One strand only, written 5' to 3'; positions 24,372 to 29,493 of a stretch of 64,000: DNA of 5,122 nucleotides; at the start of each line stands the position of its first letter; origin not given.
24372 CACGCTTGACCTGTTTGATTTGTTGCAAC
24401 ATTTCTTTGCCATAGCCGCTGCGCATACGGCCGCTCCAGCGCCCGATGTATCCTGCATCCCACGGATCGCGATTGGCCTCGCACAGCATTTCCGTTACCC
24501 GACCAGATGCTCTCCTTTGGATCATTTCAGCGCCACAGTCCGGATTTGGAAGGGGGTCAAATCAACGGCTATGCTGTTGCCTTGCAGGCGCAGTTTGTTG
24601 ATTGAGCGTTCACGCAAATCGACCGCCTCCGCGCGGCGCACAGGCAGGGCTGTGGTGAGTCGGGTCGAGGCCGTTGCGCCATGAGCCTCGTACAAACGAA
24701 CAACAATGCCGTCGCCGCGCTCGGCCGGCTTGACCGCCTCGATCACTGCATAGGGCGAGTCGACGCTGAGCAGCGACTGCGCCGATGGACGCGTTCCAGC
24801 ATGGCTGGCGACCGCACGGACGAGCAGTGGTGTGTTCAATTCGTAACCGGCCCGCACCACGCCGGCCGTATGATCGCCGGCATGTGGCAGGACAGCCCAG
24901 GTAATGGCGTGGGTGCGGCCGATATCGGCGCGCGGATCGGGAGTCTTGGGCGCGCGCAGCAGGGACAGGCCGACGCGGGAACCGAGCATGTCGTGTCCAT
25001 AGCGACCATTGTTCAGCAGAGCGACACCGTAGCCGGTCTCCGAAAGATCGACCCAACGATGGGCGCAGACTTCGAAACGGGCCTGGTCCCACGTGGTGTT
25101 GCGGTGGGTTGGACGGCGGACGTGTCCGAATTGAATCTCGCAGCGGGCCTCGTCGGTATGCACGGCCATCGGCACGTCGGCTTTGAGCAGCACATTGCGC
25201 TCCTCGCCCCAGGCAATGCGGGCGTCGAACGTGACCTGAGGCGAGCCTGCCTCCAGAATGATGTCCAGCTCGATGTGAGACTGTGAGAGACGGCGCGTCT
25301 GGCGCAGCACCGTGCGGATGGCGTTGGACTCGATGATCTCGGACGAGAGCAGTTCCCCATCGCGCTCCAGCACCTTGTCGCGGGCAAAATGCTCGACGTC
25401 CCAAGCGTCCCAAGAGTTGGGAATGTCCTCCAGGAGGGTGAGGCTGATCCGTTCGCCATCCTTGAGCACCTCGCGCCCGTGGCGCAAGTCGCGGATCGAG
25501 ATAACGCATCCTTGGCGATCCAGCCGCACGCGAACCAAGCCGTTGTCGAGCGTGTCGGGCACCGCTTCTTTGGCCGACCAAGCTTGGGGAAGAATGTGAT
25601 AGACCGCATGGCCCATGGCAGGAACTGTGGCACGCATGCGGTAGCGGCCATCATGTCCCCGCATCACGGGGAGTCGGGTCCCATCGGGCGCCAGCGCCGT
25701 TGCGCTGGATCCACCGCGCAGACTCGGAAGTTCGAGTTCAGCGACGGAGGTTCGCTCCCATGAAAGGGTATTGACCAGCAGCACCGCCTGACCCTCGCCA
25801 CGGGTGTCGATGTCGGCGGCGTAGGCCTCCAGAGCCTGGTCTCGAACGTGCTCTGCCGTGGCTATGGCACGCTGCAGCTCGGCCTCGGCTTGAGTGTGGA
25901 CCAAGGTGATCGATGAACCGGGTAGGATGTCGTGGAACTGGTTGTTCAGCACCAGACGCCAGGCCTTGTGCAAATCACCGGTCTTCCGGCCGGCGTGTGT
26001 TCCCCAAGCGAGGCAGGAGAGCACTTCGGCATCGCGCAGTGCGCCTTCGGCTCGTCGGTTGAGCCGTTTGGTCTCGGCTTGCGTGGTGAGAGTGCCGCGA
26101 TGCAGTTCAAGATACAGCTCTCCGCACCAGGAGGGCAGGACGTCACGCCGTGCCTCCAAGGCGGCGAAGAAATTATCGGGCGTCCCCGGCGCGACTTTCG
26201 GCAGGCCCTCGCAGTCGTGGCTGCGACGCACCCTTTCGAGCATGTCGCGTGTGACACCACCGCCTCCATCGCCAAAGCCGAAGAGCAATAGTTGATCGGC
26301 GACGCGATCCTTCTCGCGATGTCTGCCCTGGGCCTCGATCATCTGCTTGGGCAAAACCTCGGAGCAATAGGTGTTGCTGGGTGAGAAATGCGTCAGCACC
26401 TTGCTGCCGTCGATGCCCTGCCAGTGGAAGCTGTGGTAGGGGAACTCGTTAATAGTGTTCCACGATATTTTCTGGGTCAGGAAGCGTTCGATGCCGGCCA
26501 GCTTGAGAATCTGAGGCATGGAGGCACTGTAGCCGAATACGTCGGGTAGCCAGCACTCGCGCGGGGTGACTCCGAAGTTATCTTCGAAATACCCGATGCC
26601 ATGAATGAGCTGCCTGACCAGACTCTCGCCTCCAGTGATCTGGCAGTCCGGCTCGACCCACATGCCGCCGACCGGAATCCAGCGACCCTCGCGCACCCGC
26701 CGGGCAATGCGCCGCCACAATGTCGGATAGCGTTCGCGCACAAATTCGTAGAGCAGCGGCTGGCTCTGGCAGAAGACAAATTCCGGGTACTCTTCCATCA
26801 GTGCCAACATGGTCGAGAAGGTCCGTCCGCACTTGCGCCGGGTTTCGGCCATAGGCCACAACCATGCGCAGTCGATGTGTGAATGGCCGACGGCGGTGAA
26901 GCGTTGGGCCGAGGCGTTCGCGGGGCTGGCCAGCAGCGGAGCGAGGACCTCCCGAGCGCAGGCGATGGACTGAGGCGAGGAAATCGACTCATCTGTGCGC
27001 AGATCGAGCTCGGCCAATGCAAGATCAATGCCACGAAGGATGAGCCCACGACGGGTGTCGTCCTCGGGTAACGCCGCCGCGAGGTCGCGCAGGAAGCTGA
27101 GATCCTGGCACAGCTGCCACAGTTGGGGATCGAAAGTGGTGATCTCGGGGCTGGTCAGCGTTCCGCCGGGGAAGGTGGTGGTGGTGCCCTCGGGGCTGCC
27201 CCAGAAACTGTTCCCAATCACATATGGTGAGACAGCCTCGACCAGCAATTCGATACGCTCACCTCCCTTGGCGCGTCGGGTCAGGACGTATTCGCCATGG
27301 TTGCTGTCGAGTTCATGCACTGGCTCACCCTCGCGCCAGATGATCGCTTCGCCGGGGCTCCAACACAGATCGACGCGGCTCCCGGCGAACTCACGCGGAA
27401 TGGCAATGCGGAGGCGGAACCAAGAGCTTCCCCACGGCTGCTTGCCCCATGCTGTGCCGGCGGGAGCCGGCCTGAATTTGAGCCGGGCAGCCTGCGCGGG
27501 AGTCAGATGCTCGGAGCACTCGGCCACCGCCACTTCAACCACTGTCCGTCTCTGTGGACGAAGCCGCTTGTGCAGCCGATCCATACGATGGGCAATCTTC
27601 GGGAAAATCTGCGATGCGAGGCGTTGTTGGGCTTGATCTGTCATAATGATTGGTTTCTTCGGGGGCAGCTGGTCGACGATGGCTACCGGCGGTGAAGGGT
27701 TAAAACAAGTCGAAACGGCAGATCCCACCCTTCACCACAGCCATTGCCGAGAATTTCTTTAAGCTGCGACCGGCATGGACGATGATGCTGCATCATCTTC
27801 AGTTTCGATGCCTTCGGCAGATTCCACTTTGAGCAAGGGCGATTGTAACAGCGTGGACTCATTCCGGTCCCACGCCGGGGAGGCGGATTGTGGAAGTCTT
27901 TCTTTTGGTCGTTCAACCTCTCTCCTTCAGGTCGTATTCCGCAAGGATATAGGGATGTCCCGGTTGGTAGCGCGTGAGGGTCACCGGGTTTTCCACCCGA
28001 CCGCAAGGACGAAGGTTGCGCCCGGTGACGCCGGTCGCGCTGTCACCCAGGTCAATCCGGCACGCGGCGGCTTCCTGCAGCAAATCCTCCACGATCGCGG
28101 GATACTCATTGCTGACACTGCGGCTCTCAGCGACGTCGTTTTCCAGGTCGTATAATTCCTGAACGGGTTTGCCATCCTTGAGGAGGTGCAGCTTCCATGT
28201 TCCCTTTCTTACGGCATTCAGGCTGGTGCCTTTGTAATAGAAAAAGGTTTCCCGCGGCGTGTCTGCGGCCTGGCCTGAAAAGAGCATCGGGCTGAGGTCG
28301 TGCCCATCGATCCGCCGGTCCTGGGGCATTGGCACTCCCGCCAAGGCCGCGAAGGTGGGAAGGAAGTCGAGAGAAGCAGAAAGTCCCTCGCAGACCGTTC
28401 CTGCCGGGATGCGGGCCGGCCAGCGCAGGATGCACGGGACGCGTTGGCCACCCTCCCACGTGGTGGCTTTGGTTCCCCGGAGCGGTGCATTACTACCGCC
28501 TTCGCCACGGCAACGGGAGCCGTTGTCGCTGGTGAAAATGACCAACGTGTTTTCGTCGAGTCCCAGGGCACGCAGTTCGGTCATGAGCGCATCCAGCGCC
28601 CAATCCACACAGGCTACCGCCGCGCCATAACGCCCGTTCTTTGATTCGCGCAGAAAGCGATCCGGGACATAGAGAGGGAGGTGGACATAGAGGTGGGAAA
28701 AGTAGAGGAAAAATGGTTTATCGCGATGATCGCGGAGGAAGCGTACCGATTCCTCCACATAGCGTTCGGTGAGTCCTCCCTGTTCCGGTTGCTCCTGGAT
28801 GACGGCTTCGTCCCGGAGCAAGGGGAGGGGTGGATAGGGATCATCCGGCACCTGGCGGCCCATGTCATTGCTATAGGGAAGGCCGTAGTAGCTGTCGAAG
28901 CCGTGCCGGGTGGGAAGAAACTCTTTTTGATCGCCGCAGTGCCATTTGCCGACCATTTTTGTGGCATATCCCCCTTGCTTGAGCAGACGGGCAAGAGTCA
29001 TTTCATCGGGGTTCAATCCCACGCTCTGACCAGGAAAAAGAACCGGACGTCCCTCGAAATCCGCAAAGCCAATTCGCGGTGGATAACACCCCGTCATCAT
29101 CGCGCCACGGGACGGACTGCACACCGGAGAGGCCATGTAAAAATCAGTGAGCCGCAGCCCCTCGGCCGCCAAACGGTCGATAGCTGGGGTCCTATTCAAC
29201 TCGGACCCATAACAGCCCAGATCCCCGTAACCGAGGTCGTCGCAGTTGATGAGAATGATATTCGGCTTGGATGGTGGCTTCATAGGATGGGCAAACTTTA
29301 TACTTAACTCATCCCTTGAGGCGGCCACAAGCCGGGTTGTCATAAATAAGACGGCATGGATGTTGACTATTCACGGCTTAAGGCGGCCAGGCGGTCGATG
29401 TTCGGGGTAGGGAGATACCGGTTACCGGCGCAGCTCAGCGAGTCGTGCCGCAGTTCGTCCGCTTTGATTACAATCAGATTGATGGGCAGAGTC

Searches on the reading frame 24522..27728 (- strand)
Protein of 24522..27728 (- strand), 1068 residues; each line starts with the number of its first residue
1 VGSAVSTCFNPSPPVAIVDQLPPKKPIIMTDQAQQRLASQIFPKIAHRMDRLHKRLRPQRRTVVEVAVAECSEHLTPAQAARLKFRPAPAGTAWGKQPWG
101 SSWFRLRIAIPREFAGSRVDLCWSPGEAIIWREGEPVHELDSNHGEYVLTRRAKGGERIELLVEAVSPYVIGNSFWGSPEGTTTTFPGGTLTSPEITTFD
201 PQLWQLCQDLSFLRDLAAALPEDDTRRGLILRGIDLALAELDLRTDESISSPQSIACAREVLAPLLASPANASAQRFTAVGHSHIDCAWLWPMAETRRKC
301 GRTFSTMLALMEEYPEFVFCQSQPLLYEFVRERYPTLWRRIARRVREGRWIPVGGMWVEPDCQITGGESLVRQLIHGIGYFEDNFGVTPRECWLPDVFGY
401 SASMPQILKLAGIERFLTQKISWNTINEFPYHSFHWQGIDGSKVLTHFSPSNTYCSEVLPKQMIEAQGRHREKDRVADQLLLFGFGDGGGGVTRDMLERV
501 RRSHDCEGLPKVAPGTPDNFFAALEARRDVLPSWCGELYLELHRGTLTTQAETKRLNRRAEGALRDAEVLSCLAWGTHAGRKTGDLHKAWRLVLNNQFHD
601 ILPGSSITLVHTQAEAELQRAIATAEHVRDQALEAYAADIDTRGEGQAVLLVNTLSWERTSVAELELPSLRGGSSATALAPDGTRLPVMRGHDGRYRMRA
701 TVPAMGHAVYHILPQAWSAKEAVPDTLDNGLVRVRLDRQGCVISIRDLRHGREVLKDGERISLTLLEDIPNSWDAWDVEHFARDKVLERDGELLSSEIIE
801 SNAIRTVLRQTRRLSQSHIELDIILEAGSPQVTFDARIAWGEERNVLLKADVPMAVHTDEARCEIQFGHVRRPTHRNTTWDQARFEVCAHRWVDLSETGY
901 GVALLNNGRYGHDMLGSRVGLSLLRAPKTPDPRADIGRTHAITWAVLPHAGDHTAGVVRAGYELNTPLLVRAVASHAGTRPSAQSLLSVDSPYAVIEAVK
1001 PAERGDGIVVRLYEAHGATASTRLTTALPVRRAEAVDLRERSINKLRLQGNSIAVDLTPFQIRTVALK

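Call 12: search_protein_families(library=pfam, proteins=[window:24522-27728:-], max_evalue=0.001)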
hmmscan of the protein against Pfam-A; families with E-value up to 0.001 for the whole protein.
window:24522-27728:- (1068 aa): 6 families
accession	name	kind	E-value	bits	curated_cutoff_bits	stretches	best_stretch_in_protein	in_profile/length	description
PF01074.27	Glyco_hydro_38N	-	3.6e-93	312.3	25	1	278-534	3-269/270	Glycosyl hydrolases family 38 N-terminal domain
PF07748.19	Glyco_hydro_38C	-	1.5e-59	202.2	25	1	727-933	1-206/206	Glycosyl hydrolases family 38 C-terminal domain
PF09261.16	Alpha-mann_mid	-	4.7e-25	88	31.1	1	541-634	1-94/96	Alpha mannosidase middle domain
PF17677.7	Glyco_hydro38C2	-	8.8e-15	55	22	1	995-1065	3-72/72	Glycosyl hydrolases family 38 C-terminal beta sandwich domain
PF22907.2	Ams1-like_1st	-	8.1e-08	32.6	27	1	75-164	19-112/145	Alpha-mannosidase, jelly roll domain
PF03065.20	Glyco_hydro_57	-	0.00024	21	21.2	1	368-428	122-181/291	Glycosyl hydrolase family 57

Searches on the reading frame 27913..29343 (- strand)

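Call 11: search_protein_families(library=pfam, proteins=[window:27913-29343:-], max_evalue=0.001)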
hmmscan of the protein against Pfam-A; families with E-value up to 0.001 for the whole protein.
window:27913-29343:- (476 aa): 4 families
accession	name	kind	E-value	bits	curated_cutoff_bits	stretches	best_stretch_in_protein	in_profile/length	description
PF00884.28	Sulfatase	-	4.9e-63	213.7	25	1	27-337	1-301/301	Sulfatase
PF16347.10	SGSH_C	-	2.1e-12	47.9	29.3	1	295-421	11-144/154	N-sulphoglucosamine sulphohydrolase, C-terminal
PF14707.11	Sulfatase_C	-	1.7e-09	38.8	30.9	1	363-432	2-96/127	C-terminal region of aryl-sulfatase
PF01663.27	Phosphodiest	-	7.9e-05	22.8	23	0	239-275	184-220/342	Type I phosphodiesterase / nucleotide pyrophosphatase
